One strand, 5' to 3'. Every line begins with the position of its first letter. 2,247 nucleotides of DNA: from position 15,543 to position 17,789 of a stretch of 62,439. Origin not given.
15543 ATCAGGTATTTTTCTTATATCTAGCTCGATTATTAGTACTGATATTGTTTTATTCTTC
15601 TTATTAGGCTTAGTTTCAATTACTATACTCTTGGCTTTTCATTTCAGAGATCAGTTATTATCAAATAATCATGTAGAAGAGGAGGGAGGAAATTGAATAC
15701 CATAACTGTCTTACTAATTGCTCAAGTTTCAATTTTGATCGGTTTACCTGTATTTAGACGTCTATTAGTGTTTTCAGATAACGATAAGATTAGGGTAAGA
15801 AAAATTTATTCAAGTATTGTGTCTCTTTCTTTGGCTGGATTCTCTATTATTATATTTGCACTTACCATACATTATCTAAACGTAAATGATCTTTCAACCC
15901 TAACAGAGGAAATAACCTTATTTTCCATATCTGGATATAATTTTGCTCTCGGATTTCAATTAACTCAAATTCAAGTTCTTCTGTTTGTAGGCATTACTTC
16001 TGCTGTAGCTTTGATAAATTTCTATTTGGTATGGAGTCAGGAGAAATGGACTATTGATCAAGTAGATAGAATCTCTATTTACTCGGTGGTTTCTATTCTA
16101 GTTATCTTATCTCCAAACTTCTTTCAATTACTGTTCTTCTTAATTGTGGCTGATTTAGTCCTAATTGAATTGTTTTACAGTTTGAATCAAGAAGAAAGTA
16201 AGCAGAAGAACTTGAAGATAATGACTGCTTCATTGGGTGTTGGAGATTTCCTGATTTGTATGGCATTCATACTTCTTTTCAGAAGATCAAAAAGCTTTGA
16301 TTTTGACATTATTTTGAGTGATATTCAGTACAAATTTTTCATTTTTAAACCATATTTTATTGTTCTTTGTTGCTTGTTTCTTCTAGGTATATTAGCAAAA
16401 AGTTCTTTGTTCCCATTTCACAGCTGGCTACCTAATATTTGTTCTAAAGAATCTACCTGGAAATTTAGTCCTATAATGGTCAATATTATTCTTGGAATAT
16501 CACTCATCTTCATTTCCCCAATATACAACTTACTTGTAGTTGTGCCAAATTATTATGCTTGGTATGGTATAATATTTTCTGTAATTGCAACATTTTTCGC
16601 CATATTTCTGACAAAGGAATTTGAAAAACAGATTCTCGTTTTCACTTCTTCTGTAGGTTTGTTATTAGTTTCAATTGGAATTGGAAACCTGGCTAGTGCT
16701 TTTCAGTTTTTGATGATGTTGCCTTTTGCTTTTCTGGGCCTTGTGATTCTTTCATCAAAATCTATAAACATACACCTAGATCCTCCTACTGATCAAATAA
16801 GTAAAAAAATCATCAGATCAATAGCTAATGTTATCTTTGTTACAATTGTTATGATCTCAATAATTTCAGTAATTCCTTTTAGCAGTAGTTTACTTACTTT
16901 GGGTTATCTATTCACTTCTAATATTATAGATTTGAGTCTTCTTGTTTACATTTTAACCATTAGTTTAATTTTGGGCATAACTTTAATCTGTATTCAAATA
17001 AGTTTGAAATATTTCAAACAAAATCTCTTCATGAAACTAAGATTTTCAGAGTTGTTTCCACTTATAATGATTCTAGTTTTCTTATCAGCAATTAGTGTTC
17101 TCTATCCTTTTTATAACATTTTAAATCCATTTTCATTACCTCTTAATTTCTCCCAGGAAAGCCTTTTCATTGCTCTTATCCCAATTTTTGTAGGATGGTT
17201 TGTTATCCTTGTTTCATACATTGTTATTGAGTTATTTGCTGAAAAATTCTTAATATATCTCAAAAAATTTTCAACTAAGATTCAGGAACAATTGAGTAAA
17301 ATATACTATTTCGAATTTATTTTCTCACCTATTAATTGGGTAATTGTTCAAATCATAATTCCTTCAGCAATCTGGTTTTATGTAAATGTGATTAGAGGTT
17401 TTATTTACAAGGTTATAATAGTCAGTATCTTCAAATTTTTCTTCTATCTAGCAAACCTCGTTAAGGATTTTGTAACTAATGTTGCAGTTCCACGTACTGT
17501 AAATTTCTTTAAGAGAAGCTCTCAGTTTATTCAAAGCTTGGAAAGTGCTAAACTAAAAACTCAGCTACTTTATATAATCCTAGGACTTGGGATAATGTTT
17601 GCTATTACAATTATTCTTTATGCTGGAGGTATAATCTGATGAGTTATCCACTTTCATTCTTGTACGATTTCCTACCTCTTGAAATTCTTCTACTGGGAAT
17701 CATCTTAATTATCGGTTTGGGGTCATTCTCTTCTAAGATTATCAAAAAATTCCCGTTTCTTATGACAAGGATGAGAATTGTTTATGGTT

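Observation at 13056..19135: Orphan complex-I/Mrp-like membrane module with apparently dead proton-channel residues, co-operonic with two secreted glycoproteins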

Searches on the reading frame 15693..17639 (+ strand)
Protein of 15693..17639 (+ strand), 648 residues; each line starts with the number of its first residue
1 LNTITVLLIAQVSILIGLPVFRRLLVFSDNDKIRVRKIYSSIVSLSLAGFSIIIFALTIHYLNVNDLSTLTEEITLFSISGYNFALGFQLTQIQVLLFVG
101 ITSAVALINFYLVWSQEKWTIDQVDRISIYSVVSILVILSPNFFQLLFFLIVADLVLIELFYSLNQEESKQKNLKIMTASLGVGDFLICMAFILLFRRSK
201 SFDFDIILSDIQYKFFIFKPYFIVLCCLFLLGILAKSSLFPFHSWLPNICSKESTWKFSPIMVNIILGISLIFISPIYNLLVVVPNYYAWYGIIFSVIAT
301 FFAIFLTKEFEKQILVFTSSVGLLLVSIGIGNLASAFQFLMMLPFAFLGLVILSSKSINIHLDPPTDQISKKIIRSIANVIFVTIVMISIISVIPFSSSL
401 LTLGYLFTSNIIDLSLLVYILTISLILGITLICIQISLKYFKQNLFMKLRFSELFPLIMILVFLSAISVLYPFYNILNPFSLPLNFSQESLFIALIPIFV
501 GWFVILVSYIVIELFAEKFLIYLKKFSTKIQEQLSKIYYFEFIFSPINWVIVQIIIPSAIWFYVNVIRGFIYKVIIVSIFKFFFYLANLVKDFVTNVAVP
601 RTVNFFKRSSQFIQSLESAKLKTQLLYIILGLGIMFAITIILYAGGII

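Call 3: search_protein_families(library=pfam, proteins=[window:15693-17639:+], max_evalue=1)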
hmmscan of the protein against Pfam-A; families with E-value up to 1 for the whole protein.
window:15693-17639:+ (648 aa): 0 families

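Call 4: search_protein_families(library=ncbifam, proteins=[window:15693-17639:+], max_evalue=1)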
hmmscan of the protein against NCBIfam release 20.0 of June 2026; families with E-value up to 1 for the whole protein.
window:15693-17639:+ (648 aa): 2 families
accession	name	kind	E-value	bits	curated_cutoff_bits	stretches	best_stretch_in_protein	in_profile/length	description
NF005626.0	PRK07376.1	equivalog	2.3e-15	55.9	963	1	25-358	25-363/675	NAD(P)H-quinone oxidoreductase subunit 5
NF005141.0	PRK06590.1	equivalog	3e-06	26.5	556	1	14-641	7-611/615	NADH-quinone oxidoreductase subunit L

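Call 5: find_homologous_proteins(query=window:15693-17639:+, max_evalue=0.001)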
Query window:15693-17639:+ (648 aa): 7 proteins with E <= 0.001 among 8000 candidates.
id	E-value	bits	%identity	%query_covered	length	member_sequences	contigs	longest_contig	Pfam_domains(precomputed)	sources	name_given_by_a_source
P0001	0.0e+0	1222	92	100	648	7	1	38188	PF00361.26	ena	-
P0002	0.0e+0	1192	89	100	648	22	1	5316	-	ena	-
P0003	2.7e-237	808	61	97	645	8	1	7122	PF00361.26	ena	-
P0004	8.8e-223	760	59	98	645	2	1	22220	-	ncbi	-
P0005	8.4e-196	671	86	60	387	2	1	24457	-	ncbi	-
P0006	8.8e-136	472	57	63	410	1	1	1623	-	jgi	jgi:hypothetical protein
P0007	3.4e-6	44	24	35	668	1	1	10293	PF00662.27,PF00361.26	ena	-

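Call 7: find_encoding_contigs(protein=P0004, flank=10000, max_places=3)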
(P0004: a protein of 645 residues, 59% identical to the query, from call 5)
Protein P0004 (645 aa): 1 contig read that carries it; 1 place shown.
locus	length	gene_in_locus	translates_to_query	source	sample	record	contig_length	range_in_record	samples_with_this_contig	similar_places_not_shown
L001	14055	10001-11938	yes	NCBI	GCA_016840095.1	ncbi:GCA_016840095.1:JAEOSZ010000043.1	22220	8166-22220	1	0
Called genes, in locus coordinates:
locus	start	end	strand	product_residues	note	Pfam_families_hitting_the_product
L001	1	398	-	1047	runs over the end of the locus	-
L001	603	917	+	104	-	PF02680:DUF211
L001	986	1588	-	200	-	PF01558:POR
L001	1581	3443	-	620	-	PF01855:POR_N, PF12797:Fer4_2 (faint), PF02775:TPP_enzyme_C, PF12837:Fer4_6 (faint), PF12838:Fer4_7 (weak), PF14697:Fer4_21 (weak), PF00037:Fer4 (weak)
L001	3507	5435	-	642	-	PF00664:ABC_membrane, PF00005:ABC_tran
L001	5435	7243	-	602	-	PF00664:ABC_membrane, PF00005:ABC_tran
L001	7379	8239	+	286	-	-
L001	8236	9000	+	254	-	-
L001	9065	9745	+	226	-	-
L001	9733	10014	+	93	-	-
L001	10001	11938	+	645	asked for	-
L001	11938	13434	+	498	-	-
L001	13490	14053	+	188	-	?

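Call 8: find_encoding_contigs(protein=P0003, flank=10000, max_places=3)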
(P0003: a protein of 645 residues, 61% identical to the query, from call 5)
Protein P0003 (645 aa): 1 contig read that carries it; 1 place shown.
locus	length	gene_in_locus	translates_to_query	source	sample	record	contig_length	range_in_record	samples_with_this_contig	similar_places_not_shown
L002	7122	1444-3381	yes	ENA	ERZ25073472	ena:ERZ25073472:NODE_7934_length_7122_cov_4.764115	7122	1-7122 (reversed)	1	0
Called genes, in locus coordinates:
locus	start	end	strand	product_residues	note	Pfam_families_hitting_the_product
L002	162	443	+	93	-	-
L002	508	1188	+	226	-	-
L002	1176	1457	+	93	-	-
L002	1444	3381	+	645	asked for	PF00361:Proton_antipo_M (weak)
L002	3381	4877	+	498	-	-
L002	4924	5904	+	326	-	PF00348:polyprenyl_synt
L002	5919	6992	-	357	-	PF01658:Inos-1-P_synth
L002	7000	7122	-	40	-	?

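Call 9: find_encoding_contigs(protein=P0001, flank=10000, max_places=3)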
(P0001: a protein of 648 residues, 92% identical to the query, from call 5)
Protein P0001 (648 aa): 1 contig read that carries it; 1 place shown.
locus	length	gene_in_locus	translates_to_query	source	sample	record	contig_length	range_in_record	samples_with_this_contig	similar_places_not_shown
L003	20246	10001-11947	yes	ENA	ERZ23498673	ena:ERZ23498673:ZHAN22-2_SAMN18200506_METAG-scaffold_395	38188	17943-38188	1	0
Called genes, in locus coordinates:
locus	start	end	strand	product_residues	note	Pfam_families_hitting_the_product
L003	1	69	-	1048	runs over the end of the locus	-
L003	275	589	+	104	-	PF02680:DUF211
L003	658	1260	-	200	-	PF01558:POR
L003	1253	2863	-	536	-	PF12797:Fer4_2 (faint), PF02775:TPP_enzyme_C, PF12837:Fer4_6 (faint), PF12838:Fer4_7 (weak), PF13237:Fer4_10 (faint), PF14697:Fer4_21, PF00037:Fer4 (weak)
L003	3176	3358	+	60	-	-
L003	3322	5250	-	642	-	PF00664:ABC_membrane, PF00005:ABC_tran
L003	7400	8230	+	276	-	-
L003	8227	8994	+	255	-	-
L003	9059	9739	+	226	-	-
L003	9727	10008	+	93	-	-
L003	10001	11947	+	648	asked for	PF00361:Proton_antipo_M (weak)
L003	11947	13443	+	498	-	-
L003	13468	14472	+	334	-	PF00348:polyprenyl_synt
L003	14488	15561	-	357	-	PF01658:Inos-1-P_synth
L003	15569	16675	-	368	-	PF07994:NAD_binding_5 (weak), PF01658:Inos-1-P_synth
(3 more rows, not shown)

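Call 12: search_solved_structures(query=A1, max_evalue=1, show_alignments=3)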
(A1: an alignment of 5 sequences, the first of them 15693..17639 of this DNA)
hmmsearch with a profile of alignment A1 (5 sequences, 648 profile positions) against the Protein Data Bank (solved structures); distinct sequences matched with E-value up to 1: 4.
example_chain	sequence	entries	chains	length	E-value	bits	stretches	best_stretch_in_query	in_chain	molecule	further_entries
6hum_F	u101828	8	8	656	2.5e-12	49.3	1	41-360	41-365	NADH dehydrogenase subunit 5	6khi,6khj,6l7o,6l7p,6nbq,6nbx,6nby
8e9g_L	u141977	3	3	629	1.5e-05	26.9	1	74-396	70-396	NADH-quinone oxidoreductase, L subunit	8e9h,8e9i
2wpr_A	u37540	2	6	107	0.44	12.1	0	512-548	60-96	TRIMERIC AUTOTRANSPORTER ADHESIN FRAGMENT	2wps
5app_A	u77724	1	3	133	0.89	11.1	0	518-548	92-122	General control protein GCN4,GENERAL CONTROL PROTEIN GCN4, OUTER MEMBRANE PROTEIN 100,Gene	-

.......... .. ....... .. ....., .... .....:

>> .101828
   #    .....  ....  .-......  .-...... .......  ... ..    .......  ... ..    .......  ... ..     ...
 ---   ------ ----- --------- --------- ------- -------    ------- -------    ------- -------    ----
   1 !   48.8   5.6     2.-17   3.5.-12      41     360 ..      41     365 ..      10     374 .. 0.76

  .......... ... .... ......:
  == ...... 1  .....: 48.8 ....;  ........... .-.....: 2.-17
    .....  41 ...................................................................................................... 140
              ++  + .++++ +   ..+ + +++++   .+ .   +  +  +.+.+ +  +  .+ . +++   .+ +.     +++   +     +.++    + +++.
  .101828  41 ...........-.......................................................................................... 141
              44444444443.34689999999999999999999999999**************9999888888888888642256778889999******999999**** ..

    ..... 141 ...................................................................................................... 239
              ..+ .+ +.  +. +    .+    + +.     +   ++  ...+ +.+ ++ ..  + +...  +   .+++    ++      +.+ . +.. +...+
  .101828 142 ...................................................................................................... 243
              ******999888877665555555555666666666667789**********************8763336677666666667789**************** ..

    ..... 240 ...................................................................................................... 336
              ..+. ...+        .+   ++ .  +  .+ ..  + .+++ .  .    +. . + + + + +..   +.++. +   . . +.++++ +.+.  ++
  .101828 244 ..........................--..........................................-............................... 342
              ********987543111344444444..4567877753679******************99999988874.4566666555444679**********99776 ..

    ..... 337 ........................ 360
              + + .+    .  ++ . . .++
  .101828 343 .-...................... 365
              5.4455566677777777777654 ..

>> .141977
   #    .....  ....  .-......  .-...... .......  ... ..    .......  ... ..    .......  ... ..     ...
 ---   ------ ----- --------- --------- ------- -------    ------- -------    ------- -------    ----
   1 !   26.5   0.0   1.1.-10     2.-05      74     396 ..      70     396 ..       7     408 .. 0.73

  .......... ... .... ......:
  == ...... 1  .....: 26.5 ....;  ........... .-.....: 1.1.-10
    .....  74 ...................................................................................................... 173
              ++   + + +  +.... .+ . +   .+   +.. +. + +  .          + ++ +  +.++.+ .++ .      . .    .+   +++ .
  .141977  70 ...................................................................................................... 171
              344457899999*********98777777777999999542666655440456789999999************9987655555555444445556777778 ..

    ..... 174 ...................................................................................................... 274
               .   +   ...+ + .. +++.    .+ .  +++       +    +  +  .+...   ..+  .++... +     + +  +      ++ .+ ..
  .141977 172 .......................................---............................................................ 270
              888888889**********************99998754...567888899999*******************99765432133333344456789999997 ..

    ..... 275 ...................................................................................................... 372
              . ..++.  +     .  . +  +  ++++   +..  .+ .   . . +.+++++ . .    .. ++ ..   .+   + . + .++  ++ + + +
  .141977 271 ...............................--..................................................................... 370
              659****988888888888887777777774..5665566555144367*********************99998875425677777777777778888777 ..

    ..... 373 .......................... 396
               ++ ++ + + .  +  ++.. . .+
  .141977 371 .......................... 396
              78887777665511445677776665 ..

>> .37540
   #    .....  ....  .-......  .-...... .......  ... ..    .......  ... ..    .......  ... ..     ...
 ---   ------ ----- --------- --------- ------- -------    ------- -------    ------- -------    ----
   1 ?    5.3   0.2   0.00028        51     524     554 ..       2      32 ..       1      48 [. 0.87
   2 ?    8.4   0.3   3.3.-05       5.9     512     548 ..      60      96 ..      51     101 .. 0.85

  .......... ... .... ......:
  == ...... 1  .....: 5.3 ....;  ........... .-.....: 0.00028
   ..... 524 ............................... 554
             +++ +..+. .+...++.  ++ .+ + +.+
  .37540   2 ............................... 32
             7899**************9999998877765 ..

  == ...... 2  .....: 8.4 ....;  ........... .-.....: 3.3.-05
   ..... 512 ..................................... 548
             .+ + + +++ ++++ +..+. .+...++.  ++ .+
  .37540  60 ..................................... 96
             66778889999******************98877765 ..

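Call 27: find_related_loci(query=A1, collection=genome_contigs, flank=10000)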
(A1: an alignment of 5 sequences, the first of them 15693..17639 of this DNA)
Query A1 (648 aa) in genome_contigs; peptide patterns used: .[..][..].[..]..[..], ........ (x = any residue, [..] = any of these).
116 stretches matched a pattern; 7 encode a relative of the query (tblastn E <= 1e-3); 7 distinct loci.
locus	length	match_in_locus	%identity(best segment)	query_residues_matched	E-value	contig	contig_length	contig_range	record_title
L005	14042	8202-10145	89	1-648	0e+0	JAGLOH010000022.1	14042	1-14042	MAG: Candidatus Heimdallarchaeota archaeon isolate RS_7_21 ROV157_7.bin.21.fa_22, whole genome shotgun sequence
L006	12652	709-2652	91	1-648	0e+0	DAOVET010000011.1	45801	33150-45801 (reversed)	MAG TPA_asm: Candidatus Heimdallarchaeota archaeon isolate CSMAG_1090 CSMAG_1090_k141_4086137_length_45801_cov_10.9952,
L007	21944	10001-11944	89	1-648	0e+0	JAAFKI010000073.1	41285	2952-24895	MAG: Candidatus Heimdallarchaeota archaeon isolate C4.bin.14 k83_969366, whole genome shotgun sequence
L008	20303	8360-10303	88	1-648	0e+0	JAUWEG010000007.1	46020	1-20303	MAG: Candidatus Heimdallarchaeota archaeon isolate CSMAG_2184 CSMAG_2184_k141_259865_length_46020_cov_12.4994, whole gen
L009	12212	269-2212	86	1-648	0e+0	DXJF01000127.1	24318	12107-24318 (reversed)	MAG TPA_asm: Candidatus Heimdallarchaeota archaeon isolate CR1378_bin_8 k127_213568, whole genome shotgun sequence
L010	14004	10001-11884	59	16-648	0e+0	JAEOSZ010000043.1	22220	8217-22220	MAG: Candidatus Heimdallarchaeota archaeon isolate YT1_002 k127_14280253, whole genome shotgun sequence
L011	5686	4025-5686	62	18-576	0e+0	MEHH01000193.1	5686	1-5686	MAG: Candidatus Heimdallarchaeota archaeon AB_125 HeimAB125_contig000193, whole genome shotgun sequence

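Call 33: search_protein_representatives(alignment_id=A1)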
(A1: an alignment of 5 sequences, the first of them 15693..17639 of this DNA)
Query: 5 sequences, 648 profile positions. Proteins with E-value up to 0.001 (for the whole library): 132; up to 1e-10: 19; up to 1e-30: 12. The best 132 are listed.
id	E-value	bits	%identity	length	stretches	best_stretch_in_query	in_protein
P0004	0.0e+00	1151.5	-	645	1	1-648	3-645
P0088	1.1e-101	357.8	-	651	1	1-648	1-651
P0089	5.0e-92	325.9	-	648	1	1-648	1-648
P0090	7.0e-85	302.3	-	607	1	48-646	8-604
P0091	2.1e-78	280.9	-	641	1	1-648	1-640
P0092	5.8e-78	279.4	-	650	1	6-646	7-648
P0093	2.2e-71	257.7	-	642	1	1-648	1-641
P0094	8.0e-64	232.7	-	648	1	5-648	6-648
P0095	2.2e-63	231.2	-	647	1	2-642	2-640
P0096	2.4e-59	217.9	-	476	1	1-483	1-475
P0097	1.8e-54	201.8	-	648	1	3-645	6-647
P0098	8.8e-46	173.1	-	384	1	268-648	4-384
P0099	2.0e-29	119.0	-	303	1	373-648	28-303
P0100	1.6e-24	102.8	-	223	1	436-648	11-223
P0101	1.1e-16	77.0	-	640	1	11-644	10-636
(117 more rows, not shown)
